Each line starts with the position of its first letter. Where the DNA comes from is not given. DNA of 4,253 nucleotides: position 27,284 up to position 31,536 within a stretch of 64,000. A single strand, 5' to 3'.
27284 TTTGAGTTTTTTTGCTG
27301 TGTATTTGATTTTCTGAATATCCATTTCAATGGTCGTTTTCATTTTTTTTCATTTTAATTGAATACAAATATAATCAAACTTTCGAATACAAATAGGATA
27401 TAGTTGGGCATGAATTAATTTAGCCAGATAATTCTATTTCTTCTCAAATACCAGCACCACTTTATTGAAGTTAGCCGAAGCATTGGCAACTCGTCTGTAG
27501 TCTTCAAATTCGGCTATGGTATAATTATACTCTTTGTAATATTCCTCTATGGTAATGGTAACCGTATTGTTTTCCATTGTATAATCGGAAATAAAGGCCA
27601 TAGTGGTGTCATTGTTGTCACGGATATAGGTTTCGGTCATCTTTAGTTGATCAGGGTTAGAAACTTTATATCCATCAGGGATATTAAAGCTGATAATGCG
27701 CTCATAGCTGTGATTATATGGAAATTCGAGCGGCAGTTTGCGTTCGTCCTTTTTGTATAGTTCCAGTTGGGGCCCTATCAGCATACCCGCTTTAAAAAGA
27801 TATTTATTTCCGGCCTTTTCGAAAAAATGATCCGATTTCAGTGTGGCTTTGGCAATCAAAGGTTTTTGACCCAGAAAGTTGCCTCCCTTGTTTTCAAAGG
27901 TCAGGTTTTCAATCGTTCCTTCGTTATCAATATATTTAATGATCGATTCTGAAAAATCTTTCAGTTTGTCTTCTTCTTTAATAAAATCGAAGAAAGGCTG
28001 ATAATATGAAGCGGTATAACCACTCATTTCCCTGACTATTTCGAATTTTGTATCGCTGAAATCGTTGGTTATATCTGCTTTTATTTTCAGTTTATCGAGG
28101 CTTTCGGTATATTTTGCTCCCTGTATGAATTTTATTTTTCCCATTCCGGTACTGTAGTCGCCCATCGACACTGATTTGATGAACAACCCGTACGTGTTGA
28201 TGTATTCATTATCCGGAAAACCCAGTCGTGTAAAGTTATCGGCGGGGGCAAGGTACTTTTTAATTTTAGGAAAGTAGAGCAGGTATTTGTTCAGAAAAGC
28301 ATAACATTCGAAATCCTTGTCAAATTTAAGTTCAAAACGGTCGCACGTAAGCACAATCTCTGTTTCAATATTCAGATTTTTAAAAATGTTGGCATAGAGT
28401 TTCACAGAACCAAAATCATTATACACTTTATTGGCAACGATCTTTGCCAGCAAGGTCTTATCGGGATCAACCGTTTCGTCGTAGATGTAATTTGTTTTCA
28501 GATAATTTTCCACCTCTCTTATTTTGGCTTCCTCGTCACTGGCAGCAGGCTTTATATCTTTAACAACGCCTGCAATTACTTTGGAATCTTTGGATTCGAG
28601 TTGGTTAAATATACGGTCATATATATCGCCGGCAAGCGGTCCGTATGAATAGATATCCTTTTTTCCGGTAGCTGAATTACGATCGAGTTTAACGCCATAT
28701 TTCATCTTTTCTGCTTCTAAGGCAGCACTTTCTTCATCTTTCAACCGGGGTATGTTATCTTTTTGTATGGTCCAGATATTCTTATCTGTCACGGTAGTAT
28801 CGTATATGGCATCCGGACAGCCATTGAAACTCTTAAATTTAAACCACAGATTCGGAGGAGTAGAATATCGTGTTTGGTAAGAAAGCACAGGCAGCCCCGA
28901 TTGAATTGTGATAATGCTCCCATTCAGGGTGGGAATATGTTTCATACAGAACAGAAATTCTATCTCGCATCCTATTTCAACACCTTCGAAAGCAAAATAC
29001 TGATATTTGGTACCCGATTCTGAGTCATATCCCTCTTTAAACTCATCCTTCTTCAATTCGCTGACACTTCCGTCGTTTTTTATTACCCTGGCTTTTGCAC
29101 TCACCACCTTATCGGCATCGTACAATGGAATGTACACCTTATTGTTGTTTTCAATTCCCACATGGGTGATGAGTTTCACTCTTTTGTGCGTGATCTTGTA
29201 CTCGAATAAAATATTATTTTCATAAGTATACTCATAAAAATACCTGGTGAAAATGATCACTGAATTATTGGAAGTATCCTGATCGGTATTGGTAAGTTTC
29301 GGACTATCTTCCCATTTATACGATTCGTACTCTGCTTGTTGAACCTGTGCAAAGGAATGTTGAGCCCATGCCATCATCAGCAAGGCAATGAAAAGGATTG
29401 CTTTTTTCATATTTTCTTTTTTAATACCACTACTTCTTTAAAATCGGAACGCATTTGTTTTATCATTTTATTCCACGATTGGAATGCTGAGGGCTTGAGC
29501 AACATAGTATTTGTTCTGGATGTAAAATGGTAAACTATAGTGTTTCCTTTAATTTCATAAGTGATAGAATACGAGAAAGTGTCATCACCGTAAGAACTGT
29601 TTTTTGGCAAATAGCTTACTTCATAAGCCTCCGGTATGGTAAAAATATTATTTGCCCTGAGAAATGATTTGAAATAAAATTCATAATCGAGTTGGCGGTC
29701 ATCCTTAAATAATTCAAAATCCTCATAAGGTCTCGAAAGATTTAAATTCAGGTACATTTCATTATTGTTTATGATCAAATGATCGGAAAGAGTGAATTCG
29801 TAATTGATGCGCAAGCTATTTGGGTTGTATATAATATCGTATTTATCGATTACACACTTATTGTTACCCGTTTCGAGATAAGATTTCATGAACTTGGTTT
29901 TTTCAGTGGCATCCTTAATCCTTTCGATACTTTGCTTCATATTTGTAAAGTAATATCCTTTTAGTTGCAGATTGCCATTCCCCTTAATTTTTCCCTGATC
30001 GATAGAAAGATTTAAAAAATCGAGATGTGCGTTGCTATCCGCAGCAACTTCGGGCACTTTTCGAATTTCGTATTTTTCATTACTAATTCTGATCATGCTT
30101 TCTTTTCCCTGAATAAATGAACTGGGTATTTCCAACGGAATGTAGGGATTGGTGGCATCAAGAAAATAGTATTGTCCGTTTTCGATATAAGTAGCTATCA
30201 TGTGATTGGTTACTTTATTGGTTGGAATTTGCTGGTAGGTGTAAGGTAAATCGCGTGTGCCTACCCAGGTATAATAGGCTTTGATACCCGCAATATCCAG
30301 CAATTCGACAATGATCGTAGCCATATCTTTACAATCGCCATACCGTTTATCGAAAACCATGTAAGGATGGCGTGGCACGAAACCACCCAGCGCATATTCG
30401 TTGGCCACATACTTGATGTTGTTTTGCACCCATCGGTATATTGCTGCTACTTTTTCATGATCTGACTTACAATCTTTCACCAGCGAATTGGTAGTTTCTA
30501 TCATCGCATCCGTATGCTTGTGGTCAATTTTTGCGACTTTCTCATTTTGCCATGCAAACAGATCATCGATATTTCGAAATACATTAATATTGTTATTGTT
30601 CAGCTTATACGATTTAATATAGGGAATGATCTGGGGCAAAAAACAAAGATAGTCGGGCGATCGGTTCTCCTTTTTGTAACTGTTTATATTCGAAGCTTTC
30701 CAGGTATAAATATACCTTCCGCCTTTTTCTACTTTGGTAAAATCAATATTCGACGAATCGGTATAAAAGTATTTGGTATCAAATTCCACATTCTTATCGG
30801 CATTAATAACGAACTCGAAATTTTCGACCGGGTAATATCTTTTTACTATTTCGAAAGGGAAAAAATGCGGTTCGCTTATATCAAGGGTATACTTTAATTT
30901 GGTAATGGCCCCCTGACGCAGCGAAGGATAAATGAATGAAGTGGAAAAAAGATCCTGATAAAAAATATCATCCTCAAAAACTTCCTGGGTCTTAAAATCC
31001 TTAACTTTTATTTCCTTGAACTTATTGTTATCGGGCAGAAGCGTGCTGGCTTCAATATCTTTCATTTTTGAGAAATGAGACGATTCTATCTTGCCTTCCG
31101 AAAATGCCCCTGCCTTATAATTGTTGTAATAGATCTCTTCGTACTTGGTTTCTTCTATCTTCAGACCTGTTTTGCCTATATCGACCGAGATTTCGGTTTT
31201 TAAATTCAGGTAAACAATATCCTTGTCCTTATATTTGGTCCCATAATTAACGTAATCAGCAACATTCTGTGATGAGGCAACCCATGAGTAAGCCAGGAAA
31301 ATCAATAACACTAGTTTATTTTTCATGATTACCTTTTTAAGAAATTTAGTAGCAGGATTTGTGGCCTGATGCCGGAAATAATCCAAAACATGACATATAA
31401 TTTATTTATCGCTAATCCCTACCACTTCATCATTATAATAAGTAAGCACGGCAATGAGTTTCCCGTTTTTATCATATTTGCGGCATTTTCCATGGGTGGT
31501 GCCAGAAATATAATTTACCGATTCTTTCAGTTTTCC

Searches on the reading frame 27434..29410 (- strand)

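Call 12: search_protein_families(library=pfam, proteins=[window:27434-29410:-], max_evalue=0.01)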
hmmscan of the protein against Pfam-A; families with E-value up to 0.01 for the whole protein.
window:27434-29410:- (658 aa): 1 family
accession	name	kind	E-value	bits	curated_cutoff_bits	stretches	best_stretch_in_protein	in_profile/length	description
PF12969.12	DUF3857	-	6e-12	46.4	24.6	1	74-222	9-168/170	Domain of Unknown Function with PDB structure (DUF3857)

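Call 13: search_protein_families(library=ncbifam, proteins=[window:27434-29410:-], max_evalue=0.01)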
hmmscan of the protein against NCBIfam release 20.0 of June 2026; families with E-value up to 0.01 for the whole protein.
window:27434-29410:- (658 aa): 0 families

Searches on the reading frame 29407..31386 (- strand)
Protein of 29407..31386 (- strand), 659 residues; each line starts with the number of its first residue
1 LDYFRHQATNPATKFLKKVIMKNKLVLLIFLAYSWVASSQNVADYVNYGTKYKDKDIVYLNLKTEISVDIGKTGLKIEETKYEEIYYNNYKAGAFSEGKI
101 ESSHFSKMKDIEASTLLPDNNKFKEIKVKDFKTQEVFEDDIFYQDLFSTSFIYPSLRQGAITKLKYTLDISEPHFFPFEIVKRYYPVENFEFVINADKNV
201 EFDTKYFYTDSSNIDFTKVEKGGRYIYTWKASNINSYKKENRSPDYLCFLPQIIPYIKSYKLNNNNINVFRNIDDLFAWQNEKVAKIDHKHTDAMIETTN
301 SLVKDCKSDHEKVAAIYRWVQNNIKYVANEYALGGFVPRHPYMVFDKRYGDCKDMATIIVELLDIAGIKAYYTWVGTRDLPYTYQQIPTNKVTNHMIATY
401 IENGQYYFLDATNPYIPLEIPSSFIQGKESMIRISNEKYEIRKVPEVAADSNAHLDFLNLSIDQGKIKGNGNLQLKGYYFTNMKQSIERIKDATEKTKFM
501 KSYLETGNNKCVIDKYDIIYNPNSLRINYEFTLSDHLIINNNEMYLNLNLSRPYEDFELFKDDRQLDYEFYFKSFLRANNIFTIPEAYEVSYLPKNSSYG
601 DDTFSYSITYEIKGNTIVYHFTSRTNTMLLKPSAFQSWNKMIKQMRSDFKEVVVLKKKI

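Call 12: search_protein_families(library=pfam, proteins=[window:29407-31386:-], max_evalue=0.01)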
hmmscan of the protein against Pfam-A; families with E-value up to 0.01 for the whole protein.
window:29407-31386:- (659 aa): 3 families
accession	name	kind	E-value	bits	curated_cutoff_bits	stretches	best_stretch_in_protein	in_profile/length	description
PF12969.12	DUF3857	-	1e-11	45.6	24.6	1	103-235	32-167/170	Domain of Unknown Function with PDB structure (DUF3857)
PF01841.26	Transglut_core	-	1.3e-08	35.5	23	1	298-389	3-85/108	Transglutaminase-like superfamily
PF04473.18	DUF553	-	4.2e-05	23.5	20.5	1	306-419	12-121/140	Transglutaminase-like domain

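Call 13: search_protein_families(library=ncbifam, proteins=[window:29407-31386:-], max_evalue=0.01)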
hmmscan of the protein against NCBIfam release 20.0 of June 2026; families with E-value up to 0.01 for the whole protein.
window:29407-31386:- (659 aa): 0 families
